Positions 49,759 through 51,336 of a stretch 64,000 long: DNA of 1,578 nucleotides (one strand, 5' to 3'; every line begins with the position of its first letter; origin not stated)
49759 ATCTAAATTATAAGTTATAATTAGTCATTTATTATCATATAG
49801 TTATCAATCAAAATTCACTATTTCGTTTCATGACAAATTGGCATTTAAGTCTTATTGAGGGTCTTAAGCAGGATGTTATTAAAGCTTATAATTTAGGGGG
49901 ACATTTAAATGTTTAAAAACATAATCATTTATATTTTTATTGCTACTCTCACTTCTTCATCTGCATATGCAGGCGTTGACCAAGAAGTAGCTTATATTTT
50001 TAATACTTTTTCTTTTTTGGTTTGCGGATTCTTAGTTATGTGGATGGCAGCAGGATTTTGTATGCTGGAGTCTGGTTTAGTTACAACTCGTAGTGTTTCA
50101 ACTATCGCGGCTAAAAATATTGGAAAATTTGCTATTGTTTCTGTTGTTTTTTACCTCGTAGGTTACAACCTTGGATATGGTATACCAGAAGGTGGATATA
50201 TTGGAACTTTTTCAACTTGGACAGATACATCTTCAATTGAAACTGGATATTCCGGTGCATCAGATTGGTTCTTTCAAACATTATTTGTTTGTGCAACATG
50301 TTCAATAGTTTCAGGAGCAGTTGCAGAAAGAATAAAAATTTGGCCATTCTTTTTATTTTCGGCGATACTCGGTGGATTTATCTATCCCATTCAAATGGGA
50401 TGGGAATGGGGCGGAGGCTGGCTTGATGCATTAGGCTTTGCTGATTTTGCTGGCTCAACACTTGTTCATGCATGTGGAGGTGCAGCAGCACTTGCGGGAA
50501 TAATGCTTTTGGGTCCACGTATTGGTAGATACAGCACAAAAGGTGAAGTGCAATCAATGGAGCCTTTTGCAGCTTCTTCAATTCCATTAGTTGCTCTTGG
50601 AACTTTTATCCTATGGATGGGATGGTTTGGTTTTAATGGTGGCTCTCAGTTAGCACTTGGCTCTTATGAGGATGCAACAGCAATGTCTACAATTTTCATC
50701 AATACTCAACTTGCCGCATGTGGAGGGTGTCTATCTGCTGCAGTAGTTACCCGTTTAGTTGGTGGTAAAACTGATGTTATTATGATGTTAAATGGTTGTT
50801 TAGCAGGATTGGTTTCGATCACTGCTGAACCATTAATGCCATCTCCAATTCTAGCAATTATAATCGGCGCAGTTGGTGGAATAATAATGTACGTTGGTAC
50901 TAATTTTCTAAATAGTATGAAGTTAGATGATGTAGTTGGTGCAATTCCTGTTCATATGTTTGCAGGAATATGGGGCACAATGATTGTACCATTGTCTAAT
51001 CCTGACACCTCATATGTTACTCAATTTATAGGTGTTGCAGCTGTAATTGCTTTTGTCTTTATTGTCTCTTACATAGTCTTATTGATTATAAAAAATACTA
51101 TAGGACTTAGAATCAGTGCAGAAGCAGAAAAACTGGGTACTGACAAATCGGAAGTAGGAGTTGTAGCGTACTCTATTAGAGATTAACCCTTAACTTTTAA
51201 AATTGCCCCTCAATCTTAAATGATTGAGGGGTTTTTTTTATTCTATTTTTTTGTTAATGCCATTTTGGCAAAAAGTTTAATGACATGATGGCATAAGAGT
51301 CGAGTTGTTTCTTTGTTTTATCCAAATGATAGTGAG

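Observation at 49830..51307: Tandem ammonium-transporter paralogs, each preceded by the same ATGNCA-N3-TGGCAW-containing motif, with no glnK partner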

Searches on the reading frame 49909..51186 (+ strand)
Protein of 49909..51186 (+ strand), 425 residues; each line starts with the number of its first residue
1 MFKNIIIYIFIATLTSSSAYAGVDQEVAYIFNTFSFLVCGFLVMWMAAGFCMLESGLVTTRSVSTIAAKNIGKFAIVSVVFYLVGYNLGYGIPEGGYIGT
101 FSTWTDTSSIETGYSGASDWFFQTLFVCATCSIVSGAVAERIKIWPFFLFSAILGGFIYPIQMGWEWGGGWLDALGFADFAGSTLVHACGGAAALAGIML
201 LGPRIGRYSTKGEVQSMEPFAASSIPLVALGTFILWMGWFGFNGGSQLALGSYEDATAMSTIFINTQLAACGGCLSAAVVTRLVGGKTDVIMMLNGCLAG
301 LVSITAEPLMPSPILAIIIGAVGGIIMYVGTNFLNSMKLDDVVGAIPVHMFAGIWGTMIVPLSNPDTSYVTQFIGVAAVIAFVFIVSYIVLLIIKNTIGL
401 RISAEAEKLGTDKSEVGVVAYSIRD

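Call 8: find_related_loci(query=window:49909-51183:+, collection=genome_contigs, flank=3000)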
Query window:49909-51183:+ (425 aa) in genome_contigs; peptide patterns used: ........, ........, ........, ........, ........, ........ (x = any residue, [..] = any of these).
599 stretches matched a pattern (row limit reached: there are more); 598 encode a relative of the query (tblastn E <= 1e-3); the best 80 are kept; 80 distinct loci.
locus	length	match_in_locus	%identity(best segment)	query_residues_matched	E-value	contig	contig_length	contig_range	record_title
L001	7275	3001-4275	99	1-425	0e+0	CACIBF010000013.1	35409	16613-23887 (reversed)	uncultured Pelagibacteraceae bacterium isolate AG-912-N08 genome assembly, contig: AG-912-N08_NODE_13, whole genome shot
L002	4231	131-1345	83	21-425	0e+0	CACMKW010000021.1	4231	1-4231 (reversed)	MAG: uncultured Alphaproteobacteria bacterium isolate AG-891-K21 genome assembly, contig: AG-891-K21_NODE_22, whole geno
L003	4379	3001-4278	81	1-425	0e+0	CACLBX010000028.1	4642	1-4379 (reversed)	uncultured Pelagibacteraceae bacterium isolate AG-461-F16 genome assembly, contig: AG-461-F16_NODE_29, whole genome shot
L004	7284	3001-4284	80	1-425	0e+0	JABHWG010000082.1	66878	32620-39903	MAG: Pelagibacteraceae bacterium isolate SI047_bin126 k141_133489, whole genome shotgun sequence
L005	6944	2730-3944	82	21-425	0e+0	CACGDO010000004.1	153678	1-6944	uncultured Alphaproteobacteria bacterium isolate AG-422-E02 genome assembly, contig: AG-422-E02_NODE_4, whole genome sho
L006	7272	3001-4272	83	3-425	0e+0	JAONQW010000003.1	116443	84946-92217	Candidatus Pelagibacterales bacterium isolate AH-269-J06 AH-269-J06_NODE_3, whole genome shotgun sequence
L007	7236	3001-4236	76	14-425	0e+0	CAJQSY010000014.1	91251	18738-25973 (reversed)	MAG: uncultured Candidatus Pelagibacter sp. isolate RIS_SAG_46 genome assembly, contig: c_000000003332, whole genome sho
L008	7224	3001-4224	77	18-425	0e+0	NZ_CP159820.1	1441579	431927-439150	Candidatus Pelagibacter sp. Uisw_104 chromosome, complete genome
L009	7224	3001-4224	77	18-425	0e+0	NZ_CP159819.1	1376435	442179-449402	Candidatus Pelagibacter sp. Uisw_106 chromosome, complete genome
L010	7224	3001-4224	75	18-425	0e+0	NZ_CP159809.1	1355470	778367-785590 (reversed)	Candidatus Pelagibacter sp. Uisw_113 chromosome, complete genome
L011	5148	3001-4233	69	15-425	0e+0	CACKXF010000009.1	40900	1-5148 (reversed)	uncultured Pelagibacteraceae bacterium isolate AG-457-M20 genome assembly, contig: AG-457-M20_NODE_9, whole genome shotg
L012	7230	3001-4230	68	16-425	0e+0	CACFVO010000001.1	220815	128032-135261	uncultured Pelagibacteraceae bacterium isolate AG-414-N03 genome assembly, contig: AG-414-N03_NODE_1, whole genome shotg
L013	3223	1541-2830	67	1-425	0e+0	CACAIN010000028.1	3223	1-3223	uncultured Pelagibacteraceae bacterium isolate AG-343-K22 genome assembly, contig: AG-343-K22_NODE_28, whole genome shot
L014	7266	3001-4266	67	1-425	6e-179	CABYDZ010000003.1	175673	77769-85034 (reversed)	MAG: uncultured Pelagibacteraceae bacterium isolate AG-894-A11 genome assembly, contig: AG-894-A11_NODE_3, whole genome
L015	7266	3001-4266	67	1-425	1e-174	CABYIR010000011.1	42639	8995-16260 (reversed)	MAG: uncultured Pelagibacteraceae bacterium isolate AG-333-D21 genome assembly, contig: AG-333-D21_NODE_11, whole genome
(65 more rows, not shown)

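Call 9: search_protein_families(library=pfam, proteins=[window:49909-51186:+])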
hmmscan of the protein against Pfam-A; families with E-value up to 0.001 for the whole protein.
window:49909-51186:+ (425 aa): 1 family
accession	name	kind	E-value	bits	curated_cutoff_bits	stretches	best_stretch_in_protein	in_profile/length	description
PF00909.26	Ammonium_transp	-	1.2e-96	324.3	23.2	1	36-421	3-399/399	Ammonium Transporter Family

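Call 58: search_protein_families(library=ncbifam, proteins=[window:49909-51186:+], max_evalue=0.00001)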
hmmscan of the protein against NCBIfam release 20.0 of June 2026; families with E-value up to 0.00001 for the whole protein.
window:49909-51186:+ (425 aa): 3 families
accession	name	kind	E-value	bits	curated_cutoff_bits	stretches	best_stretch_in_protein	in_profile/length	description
TIGR03644.1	marine_trans_1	hypoth_equivalog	5e-164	545.9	514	1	29-422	1-402/404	probable ammonium transporter, marine subtype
TIGR00836.1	amt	subfamily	3.4e-99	332.5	343.3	1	33-421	2-406/406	ammonium transporter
NF007947.0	PRK10666.1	equivalog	6.9e-37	127.4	657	1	12-421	11-426/428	ammonium transporter AmtB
